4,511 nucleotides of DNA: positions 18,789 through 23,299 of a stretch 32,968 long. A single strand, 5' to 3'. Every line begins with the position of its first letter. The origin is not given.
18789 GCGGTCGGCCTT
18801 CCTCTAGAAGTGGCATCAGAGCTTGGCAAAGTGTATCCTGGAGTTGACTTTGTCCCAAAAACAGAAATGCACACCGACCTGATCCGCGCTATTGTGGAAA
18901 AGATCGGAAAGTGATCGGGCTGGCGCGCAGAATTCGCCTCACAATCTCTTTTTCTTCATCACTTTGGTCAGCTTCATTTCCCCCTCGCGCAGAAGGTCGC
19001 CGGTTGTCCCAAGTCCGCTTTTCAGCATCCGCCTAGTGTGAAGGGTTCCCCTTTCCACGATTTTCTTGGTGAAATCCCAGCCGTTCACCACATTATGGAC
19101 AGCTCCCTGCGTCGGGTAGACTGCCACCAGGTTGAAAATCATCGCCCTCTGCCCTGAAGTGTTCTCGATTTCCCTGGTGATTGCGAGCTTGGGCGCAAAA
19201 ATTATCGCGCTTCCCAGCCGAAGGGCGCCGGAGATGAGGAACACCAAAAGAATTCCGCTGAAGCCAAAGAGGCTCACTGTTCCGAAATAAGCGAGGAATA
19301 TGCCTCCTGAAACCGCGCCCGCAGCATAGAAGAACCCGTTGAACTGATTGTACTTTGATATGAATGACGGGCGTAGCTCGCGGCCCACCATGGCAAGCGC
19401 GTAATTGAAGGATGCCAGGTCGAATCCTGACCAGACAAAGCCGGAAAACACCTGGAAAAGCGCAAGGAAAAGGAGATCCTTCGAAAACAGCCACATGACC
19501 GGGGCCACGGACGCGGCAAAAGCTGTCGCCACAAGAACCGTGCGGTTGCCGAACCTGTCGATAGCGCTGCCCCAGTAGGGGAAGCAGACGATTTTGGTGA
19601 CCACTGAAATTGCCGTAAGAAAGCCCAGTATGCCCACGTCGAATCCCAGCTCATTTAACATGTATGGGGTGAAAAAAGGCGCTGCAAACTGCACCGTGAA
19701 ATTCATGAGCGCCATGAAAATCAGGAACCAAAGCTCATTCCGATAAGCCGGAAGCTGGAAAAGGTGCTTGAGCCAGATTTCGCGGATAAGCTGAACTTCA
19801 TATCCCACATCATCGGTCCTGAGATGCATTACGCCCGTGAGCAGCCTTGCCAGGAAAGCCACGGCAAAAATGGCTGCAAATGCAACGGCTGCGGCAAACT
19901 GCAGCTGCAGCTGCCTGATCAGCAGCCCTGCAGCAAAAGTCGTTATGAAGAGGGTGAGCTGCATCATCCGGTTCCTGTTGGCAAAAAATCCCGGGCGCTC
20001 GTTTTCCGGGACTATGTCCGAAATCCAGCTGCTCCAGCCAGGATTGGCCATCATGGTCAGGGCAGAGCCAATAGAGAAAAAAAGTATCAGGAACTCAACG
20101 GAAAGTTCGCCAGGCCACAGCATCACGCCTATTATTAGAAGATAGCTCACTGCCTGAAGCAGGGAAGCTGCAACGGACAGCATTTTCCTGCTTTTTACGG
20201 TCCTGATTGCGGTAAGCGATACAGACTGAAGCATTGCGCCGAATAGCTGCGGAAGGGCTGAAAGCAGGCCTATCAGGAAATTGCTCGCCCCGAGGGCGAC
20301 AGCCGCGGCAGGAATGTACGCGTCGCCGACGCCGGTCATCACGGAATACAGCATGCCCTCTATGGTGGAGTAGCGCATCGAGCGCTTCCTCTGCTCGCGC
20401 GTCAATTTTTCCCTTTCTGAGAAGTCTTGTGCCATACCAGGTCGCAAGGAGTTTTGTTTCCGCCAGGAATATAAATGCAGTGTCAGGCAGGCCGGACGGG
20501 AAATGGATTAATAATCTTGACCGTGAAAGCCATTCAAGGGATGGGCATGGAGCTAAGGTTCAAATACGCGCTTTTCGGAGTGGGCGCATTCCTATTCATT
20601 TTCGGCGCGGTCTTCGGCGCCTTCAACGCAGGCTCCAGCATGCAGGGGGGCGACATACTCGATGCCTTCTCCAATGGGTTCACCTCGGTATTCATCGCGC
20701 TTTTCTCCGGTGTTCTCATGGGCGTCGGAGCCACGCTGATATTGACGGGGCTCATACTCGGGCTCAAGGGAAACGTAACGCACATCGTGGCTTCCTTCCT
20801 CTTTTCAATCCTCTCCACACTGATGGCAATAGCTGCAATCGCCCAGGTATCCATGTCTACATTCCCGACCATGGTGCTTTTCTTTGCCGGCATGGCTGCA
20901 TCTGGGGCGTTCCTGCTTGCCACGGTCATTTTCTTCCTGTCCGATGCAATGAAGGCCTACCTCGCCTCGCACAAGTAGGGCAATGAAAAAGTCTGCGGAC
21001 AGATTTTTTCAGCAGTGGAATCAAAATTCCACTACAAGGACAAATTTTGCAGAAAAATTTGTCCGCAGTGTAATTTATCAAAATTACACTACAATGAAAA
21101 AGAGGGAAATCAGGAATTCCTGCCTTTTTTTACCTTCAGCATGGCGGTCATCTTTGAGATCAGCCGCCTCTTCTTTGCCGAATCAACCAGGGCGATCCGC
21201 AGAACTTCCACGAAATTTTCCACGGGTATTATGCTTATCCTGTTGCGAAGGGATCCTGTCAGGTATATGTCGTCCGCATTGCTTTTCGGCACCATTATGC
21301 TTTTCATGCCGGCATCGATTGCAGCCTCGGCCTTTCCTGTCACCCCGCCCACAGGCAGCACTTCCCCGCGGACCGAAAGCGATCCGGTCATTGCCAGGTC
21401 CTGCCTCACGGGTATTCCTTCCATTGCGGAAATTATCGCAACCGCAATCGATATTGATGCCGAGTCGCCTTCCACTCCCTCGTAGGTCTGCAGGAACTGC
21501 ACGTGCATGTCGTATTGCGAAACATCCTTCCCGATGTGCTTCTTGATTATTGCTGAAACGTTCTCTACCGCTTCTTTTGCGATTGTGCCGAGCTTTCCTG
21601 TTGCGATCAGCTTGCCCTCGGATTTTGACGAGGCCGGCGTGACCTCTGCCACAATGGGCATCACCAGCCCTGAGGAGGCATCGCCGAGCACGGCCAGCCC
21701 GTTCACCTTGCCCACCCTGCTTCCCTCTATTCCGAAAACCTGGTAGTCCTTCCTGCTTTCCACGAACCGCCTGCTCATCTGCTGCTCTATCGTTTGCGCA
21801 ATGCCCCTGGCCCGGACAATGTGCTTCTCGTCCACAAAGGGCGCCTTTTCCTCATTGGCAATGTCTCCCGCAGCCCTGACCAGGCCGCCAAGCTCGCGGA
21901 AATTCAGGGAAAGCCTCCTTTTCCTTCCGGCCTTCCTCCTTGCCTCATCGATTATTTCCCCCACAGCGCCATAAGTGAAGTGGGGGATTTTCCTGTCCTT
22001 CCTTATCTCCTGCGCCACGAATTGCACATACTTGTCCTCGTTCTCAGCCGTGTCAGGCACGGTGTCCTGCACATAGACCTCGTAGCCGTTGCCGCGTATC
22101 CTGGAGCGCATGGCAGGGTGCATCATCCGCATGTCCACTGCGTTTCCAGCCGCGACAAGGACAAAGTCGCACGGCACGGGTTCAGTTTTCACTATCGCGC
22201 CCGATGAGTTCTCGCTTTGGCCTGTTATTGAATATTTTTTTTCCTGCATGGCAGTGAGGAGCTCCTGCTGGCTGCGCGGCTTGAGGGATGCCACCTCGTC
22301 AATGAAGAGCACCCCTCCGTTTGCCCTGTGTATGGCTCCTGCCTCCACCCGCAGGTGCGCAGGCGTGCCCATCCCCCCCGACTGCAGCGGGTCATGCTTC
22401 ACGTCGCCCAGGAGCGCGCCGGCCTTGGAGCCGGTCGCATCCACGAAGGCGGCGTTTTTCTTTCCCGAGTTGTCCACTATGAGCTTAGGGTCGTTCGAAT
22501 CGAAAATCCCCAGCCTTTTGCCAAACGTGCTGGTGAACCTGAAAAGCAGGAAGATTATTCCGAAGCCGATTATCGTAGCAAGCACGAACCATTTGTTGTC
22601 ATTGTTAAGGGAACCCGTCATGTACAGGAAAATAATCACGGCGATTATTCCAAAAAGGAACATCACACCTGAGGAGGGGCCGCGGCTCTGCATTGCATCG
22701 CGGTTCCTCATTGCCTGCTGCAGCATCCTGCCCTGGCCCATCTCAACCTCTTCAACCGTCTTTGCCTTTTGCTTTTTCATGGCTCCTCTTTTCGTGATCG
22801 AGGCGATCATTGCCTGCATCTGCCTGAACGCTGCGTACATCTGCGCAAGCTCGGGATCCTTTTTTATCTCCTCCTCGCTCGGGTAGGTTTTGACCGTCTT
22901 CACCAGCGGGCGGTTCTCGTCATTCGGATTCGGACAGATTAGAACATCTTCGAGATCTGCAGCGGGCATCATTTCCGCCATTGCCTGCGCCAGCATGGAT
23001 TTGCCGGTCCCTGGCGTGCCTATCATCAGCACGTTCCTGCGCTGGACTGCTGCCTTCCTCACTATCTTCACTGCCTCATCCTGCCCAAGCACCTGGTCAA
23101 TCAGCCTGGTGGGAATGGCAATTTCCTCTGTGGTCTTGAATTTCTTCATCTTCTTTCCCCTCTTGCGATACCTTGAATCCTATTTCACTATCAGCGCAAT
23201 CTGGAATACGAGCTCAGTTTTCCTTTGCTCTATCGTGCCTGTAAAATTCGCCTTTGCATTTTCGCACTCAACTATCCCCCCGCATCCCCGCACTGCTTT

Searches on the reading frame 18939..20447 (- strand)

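Call 73: search_protein_families(library=pfam, proteins=[window:18939-20447:-], max_evalue=0.00001)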
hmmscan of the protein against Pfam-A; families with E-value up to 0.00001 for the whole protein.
window:18939-20447:- (502 aa): 2 families
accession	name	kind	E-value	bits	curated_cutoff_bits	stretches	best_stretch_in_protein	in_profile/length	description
PF07690.21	MFS_1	-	1.4e-22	80.6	33.4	1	240-406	2-166/347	Major Facilitator Superfamily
PF12832.13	MFS_1_like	-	5e-09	36.1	25.2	1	58-394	35-371/373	MFS_1 like family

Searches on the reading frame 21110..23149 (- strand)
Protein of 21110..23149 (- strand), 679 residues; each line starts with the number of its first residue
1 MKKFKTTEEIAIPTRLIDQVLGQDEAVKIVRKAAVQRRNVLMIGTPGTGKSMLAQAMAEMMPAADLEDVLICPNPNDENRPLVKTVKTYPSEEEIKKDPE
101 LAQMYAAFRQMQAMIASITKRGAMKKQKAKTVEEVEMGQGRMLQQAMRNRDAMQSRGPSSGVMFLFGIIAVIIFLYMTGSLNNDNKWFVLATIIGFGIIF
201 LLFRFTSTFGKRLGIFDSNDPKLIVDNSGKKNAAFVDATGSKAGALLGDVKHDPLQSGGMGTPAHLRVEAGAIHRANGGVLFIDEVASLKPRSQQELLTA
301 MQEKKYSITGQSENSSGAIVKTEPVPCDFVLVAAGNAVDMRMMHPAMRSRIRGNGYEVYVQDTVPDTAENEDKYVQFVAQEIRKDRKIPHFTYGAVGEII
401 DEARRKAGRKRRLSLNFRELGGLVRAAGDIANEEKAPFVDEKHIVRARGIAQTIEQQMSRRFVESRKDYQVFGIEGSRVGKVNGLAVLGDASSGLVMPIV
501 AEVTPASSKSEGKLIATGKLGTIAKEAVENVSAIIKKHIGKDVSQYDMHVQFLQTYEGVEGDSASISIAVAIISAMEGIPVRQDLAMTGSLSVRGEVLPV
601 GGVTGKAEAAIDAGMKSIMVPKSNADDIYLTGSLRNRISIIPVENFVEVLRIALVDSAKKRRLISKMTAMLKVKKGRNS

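Call 73: search_protein_families(library=pfam, proteins=[window:21110-23149:-], max_evalue=0.00001)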
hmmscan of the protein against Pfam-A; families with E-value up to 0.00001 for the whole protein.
window:21110-23149:- (679 aa): 11 families
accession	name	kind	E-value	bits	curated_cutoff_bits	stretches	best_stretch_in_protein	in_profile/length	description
PF05362.19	Lon_C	-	1.7e-30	106.6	21.1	1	476-655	24-204/205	Lon protease (S16) C-terminal proteolytic domain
PF01078.27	Mg_chelatase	-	8.4e-16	58.4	20.3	1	18-70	3-55/207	Magnesium chelatase, subunit ChlI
PF00158.32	Sigma54_activat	-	3e-14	53.5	20.2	1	269-315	85-131/168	Sigma-54 interaction domain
PF07728.20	AAA_5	-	7.5e-11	42.6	22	0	272-350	65-138/139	AAA domain (dynein-related subfamily)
PF13541.12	ChlI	-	1.1e-09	38.7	27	1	514-624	12-121/121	Subunit ChlI of Mg-chelatase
PF20436.4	LonB_AAA-LID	-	1.6e-09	38.1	22.4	1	390-447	1-58/65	Archaeal LonB, AAA+ ATPase LID domain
PF00493.29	MCM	-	8.3e-09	35.3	23.3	0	232-309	83-153/224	MCM P-loop domain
PF00004.35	AAA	-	1.1e-08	36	21.2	0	40-61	1-22/131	ATPase family associated with various cellular activities (AAA)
PF13654.12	AAA_32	-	1.5e-07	31.9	21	1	237-338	7-110/133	LonB-like, AAA domain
PF14532.12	Sigma54_activ_2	-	4.2e-06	27.5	25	0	273-306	65-99/138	Sigma-54 interaction domain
PF07726.17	AAA_3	-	9.5e-06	26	27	0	267-314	55-99/131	ATPase family associated with various cellular activities (AAA)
